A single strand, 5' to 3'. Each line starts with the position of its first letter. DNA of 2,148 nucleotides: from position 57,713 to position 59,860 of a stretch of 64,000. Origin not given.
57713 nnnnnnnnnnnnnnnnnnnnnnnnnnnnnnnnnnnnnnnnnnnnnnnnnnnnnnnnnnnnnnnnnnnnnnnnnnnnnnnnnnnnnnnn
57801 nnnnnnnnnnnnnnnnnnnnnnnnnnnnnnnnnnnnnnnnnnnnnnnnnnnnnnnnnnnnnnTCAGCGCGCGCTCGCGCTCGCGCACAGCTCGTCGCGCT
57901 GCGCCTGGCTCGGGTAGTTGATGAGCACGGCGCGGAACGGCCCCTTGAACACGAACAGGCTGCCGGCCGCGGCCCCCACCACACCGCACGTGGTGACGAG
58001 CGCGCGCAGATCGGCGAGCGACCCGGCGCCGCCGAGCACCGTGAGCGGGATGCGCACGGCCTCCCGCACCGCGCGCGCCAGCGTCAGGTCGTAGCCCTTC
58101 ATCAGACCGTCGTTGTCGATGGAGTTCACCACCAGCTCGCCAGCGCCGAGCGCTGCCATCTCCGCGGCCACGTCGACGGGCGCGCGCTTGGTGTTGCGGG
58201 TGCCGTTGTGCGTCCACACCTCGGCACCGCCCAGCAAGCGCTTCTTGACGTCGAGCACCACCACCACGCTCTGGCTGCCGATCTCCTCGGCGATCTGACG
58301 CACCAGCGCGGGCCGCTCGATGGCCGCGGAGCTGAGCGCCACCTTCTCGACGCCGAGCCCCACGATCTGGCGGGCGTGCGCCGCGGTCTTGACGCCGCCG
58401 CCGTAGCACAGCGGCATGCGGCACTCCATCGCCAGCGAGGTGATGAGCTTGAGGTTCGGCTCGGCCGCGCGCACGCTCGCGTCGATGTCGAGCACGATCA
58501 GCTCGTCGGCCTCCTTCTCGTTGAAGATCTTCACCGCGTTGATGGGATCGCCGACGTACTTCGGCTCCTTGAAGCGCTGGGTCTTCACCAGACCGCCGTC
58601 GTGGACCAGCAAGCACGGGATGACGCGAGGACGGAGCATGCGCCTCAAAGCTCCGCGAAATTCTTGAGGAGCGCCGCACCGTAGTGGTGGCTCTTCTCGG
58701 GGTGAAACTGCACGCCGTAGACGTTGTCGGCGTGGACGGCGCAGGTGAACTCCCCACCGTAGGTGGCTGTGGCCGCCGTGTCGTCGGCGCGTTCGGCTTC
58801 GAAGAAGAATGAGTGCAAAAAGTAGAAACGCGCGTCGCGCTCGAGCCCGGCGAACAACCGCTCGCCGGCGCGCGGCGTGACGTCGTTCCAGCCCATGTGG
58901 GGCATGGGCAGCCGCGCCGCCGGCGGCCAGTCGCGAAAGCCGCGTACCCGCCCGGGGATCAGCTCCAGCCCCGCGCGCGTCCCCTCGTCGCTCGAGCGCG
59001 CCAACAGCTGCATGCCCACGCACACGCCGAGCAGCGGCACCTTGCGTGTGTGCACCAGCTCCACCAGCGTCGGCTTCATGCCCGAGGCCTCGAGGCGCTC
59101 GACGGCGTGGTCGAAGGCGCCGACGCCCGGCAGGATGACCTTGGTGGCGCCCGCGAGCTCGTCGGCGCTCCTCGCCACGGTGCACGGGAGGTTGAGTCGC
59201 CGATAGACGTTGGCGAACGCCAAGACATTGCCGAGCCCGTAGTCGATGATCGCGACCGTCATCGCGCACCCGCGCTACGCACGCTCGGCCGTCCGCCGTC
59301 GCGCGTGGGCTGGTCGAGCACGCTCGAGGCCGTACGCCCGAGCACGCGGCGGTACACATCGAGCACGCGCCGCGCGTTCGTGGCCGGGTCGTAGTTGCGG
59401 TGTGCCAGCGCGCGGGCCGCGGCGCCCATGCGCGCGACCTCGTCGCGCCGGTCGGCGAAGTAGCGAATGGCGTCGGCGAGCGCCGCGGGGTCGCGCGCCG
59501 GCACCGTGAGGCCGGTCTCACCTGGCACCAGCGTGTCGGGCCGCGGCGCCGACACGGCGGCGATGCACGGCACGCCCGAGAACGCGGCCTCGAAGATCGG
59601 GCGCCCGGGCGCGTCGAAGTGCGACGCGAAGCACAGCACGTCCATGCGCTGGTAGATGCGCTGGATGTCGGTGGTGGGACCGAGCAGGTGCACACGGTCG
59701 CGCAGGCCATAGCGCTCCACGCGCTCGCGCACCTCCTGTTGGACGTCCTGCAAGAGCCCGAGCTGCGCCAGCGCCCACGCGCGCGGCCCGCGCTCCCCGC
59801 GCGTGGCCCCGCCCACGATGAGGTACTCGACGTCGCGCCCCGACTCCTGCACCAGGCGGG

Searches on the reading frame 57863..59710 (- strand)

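Call 23: search_protein_families(library=pfam, proteins=[window:57863-59710:-], max_evalue=0.001)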
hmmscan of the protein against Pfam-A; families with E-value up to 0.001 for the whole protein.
window:57863-59710:- (615 aa): 1 family
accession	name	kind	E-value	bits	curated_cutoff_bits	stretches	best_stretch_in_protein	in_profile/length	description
PF00977.27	His_biosynth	-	2.9e-58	197.4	23.6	1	362-587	1-223/228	Histidine biosynthesis protein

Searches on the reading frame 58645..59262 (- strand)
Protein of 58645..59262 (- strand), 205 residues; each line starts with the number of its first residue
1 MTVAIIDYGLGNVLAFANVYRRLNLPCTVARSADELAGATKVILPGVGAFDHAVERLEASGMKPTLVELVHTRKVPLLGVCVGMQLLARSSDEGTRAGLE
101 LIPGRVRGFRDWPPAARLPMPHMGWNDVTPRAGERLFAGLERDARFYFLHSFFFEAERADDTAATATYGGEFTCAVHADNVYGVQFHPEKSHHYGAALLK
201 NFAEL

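Call 23: search_protein_families(library=pfam, proteins=[window:58645-59262:-], max_evalue=0.001)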
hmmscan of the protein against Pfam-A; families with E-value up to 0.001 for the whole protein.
window:58645-59262:- (205 aa): 4 families
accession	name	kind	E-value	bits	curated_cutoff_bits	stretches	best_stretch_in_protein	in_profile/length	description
PF00117.34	GATase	-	9.6e-22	78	22.8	1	5-202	2-186/190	Glutamine amidotransferase class-I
PF07722.19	Peptidase_C26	-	1.6e-05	25.2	20.5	1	64-189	95-219/219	Peptidase C26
PF01174.25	SNO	-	3.4e-05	24.3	27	1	28-102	23-96/188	SNO glutamine amidotransferase family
PF07685.20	GATase_3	-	0.00036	20.6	27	1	32-92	33-93/196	CobB/CobQ-like glutamine amidotransferase domain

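Call 36: search_protein_families(library=ncbifam, proteins=[window:58645-59262:-], max_evalue=0.00001)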
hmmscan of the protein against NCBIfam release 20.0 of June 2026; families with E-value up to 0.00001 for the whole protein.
window:58645-59262:- (205 aa): 9 families
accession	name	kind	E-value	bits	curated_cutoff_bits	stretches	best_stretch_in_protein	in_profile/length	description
TIGR01855.1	IMP_synth_hisH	equivalog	1.3e-61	207.9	105.4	1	3-204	1-197/198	imidazole glycerol phosphate synthase subunit HisH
NF010608.0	PRK14004.1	equivalog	2.9e-37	128.4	216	1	3-204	2-208/210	imidazole glycerol phosphate synthase subunit HisH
NF001975.0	PRK00758.1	equivalog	2.1e-11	43.8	198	0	177-204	152-180/185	GMP synthase subunit A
TIGR00888.1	guaA_Nterm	equivalog_domain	3.7e-11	42.8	172.15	0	135-204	111-182/188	glutamine-hydrolyzing GMP synthase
NF000848.1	PRK00074.1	equivalog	4.2e-08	32.2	400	0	134-203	112-184/512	glutamine-hydrolyzing GMP synthase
TIGR00566.1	trpG_papA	subfamily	3.2e-07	30.3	121.05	0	149-204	131-191/192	glutamine amidotransferase of anthranilate synthase or aminodeoxychorismate synthase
NF006562.0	PRK09065.1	equivalog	4.6e-07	29.6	205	0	69-89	85-105/242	glutamine amidotransferase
NF010081.0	PRK13566.1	equivalog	1.9e-06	26.4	645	0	66-190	592-700/729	anthranilate synthase component I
NF001989.1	PRK00784.1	equivalog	2e-06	26.7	273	1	12-92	260-339/480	cobyric acid synthase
